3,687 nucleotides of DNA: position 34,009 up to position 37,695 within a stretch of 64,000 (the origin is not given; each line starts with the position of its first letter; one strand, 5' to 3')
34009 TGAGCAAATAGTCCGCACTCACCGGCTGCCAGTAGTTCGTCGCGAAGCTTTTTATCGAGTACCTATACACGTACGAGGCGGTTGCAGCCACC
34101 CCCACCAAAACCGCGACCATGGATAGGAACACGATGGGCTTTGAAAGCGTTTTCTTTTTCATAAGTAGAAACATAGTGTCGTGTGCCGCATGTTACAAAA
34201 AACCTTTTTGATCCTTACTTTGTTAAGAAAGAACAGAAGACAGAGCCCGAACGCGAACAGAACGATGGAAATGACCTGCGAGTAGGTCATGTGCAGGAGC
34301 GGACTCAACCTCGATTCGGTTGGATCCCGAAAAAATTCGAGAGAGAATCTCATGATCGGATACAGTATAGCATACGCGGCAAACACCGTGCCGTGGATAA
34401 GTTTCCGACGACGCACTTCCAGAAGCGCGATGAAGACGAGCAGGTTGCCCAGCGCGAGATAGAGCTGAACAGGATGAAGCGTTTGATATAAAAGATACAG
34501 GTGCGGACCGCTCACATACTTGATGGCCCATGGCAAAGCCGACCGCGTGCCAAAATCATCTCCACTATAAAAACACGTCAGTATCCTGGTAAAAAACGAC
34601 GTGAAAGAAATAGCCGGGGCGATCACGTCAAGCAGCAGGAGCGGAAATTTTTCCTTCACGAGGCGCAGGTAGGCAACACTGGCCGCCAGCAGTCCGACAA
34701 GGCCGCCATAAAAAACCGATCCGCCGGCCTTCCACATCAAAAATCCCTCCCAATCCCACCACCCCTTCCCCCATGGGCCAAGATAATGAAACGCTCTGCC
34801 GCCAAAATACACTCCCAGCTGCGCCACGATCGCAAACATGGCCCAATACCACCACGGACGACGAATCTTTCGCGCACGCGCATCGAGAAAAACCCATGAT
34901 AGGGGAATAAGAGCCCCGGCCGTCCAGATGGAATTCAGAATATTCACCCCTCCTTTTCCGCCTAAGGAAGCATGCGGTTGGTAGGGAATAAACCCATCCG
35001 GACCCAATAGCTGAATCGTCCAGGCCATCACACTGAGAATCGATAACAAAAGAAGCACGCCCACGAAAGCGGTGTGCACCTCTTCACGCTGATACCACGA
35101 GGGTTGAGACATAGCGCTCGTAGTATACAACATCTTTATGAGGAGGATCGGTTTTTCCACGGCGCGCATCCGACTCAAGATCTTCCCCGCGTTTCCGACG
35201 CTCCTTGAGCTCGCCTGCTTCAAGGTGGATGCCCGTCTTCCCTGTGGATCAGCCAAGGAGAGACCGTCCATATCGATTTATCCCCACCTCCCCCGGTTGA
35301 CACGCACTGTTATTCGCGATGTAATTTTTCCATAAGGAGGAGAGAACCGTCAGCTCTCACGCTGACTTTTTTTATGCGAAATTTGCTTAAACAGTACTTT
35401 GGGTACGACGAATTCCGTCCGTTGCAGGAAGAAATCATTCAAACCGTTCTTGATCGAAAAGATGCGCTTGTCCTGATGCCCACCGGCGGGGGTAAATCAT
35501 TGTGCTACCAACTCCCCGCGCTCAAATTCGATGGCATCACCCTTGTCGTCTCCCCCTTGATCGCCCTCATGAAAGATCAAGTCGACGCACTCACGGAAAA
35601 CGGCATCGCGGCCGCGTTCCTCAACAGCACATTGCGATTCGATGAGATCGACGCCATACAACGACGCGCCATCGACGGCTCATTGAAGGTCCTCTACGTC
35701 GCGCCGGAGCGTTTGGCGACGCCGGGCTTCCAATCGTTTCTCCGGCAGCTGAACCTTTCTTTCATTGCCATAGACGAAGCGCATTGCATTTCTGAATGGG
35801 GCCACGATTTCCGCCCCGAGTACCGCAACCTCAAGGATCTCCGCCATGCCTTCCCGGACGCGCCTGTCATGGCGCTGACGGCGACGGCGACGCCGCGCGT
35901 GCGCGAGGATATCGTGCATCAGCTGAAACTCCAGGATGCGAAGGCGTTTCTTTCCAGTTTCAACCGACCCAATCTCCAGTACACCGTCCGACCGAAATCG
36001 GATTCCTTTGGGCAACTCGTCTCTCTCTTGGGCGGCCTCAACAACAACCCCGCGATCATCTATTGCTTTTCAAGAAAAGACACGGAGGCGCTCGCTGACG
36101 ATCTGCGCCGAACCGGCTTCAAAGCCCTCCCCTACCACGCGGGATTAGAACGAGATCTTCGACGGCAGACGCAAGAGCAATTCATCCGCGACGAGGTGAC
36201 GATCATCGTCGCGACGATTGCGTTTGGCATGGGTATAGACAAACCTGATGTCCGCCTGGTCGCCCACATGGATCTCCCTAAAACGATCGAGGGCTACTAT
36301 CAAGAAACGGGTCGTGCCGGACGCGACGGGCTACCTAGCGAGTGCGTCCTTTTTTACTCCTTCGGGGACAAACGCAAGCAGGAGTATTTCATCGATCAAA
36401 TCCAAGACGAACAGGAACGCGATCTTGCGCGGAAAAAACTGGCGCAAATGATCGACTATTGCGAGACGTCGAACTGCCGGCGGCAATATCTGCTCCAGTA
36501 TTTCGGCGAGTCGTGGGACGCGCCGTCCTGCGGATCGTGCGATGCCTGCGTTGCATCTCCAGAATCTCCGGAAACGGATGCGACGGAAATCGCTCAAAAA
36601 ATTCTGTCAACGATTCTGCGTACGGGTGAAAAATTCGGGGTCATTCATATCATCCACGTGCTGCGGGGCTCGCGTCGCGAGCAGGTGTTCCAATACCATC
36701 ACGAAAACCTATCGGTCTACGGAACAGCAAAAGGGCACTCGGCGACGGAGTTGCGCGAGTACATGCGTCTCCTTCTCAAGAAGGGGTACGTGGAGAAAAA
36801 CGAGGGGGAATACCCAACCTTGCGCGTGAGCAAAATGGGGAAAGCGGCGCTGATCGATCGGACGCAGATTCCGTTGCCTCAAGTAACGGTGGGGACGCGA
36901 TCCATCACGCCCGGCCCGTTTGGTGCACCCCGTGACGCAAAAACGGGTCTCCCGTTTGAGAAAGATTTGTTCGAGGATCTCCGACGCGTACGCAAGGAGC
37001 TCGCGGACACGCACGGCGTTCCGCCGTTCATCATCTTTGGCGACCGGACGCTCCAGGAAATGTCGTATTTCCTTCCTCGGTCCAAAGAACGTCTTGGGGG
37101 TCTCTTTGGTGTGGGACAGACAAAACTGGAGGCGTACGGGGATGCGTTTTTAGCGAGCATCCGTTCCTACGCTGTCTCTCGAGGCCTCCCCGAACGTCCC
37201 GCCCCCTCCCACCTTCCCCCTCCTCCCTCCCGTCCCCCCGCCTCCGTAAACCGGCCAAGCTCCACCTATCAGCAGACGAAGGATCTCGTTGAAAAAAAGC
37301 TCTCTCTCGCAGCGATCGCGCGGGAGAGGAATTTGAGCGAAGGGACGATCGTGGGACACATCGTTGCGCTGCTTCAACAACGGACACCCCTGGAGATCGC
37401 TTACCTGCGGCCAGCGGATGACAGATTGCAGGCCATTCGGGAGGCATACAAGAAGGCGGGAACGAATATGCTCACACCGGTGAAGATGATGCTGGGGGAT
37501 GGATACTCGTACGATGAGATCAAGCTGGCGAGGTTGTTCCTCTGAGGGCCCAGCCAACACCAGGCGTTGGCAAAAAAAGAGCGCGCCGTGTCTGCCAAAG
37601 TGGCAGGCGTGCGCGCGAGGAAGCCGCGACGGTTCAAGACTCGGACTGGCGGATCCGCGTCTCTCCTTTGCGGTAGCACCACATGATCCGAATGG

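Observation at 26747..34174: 2475-aa mosaic adhesin-like giant protein with Myxococcus-type Cys-rich repeats, BNR repeats, TSP3 array and a non-sortase C-terminal anchor; lgt overlaps its start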

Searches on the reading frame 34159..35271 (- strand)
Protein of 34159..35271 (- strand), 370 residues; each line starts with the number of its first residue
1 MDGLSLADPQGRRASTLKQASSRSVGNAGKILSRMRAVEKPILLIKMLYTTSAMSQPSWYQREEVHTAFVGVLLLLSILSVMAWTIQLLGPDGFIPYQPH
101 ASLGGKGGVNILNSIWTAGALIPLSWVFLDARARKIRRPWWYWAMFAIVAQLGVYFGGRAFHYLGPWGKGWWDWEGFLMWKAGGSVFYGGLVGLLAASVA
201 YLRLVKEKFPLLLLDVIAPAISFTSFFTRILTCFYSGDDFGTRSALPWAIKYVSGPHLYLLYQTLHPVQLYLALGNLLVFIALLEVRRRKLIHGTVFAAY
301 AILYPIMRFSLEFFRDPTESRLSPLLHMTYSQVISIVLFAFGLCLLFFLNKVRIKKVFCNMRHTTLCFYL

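Call 5: search_protein_families(library=pfam, proteins=[window:34159-35271:-], max_evalue=0.01)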
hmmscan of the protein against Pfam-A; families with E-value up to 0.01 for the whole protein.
window:34159-35271:- (370 aa): 1 family
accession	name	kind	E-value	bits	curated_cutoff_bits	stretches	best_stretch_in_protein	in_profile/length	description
PF01790.23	LGT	-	3.9e-31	108.7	24.9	1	124-347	24-239/240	Prolipoprotein diacylglyceryl transferase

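Call 6: search_protein_families(library=ncbifam, proteins=[window:34159-35271:-], max_evalue=0.01)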
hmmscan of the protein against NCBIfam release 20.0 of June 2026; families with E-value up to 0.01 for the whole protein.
window:34159-35271:- (370 aa): 4 families
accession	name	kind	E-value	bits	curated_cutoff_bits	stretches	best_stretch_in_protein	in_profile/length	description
TIGR00544.1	lgt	equivalog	2.4e-24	86.2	118.9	1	144-353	57-273/280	prolipoprotein diacylglyceryl transferase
NF000778.0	PRK00052.3-4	equivalog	1.7e-19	70.5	334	1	146-352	48-246/252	prolipoprotein diacylglyceryl transferase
NF000775.0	PRK00052.2-5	equivalog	1e-14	54.5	428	1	175-351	99-279/288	prolipoprotein diacylglyceryl transferase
NF009611.0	PRK13108.1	equivalog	3.1e-08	33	636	1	144-321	59-250/476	prolipoprotein diacylglyceryl transferase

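Call 22: find_related_loci(query=window:34159-35271:-, collection=genome_contigs, flank=10000)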
Query window:34159-35271:- (370 aa) in genome_contigs; peptide patterns used: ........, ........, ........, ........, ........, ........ (x = any residue, [..] = any of these).
57 stretches matched a pattern, but none encodes a relative of the query by tblastn (E <= 1e-3).

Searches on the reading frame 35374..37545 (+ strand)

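Call 15: search_protein_families(library=pfam, proteins=[window:35374-37545:+], max_evalue=1)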
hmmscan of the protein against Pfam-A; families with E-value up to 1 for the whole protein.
window:35374-37545:+ (723 aa): 7 families
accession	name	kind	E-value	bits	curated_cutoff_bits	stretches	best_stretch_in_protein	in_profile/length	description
PF09382.16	RQC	-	1.4e-27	96.2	23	1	400-503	4-107/114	RQC domain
PF00270.35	DEAD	-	4.7e-27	95.2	26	1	15-177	1-164/167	DEAD/DEAH box helicase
PF14493.12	HTH_40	-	1.2e-20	74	27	1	631-720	1-89/89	Helix-turn-helix domain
PF00271.37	Helicase_C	-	2.9e-20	73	23.5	1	215-319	6-110/110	Helicase conserved C-terminal domain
PF16124.10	RecQ_Zn_bind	-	5.7e-19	69.1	25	1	331-392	2-65/66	RecQ zinc-binding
PF00570.28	HRDC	-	1.6e-18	66.9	23.8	1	530-596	2-68/68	HRDC domain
PF04851.21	ResIII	-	1.5e-05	25.4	22.5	1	13-172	3-162/164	Type III restriction enzyme, res subunit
